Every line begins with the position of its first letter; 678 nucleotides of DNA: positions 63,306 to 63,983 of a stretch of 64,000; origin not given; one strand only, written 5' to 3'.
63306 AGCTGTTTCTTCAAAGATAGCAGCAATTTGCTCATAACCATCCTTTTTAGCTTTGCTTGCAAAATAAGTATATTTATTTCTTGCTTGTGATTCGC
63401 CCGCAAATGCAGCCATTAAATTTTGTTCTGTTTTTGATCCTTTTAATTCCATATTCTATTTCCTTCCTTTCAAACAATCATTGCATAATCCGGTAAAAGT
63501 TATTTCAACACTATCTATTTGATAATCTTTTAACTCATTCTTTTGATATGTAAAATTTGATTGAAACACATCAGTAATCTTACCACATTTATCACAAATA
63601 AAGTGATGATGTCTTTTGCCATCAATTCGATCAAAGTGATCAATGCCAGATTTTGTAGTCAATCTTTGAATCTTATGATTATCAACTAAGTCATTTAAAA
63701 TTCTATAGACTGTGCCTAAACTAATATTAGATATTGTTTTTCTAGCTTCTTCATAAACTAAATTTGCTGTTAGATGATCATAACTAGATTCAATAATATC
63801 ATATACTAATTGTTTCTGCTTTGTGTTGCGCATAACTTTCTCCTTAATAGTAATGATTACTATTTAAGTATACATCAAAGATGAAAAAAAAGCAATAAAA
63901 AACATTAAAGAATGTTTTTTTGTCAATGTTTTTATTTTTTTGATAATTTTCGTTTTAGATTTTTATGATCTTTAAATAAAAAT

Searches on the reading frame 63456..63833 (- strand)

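Call 67: search_protein_families(library=ncbifam, proteins=[window:63456-63833:-], max_evalue=0.00001)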
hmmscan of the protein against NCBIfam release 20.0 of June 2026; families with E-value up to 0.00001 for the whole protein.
window:63456-63833:- (125 aa): 9 families
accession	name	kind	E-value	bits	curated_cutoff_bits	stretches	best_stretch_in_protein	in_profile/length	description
NF047406.1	TransRegPerRTherm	equivalog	5.7e-23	81.6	200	1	2-122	5-127/130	manganese-dependent transcriptional regulator PerR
NF052545.1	TransRegPerRClab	equivalog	1.1e-20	74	180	1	3-122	15-136/138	transcriptional regulator PerR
NF051892.1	TransRegFurBacil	equivalog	1.5e-17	64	220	1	8-122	25-145/149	ferric iron uptake transcriptional regulator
NF051891.1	TransRegFurHelico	equivalog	9.3e-14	51.5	200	1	2-120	24-145/148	ferric iron uptake transcriptional regulator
NF045677.1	FeRespRegIrr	equivalog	6.2e-13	49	170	1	2-110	10-120/127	Fur family transcriptional regulator Irr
NF045678.1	TransRegIrrA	equivalog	2.2e-12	47.1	150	1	2-97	19-114/138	iron response transcriptional regulator IrrA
NF006999.0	PRK09462.1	equivalog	1.9e-10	40.5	146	1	15-100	28-113/148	ferric iron uptake transcriptional regulator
NF047462.1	FUR_perox_PerRA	exception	1.1e-09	38.9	200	1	2-92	18-107/142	peroxide-responsive transcriptional repressor PerRA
NF047461.1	FUR_perox_PerRB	exception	1.5e-08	34.6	250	1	6-115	31-140/143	peroxide-responsive transcriptional repressor PerRB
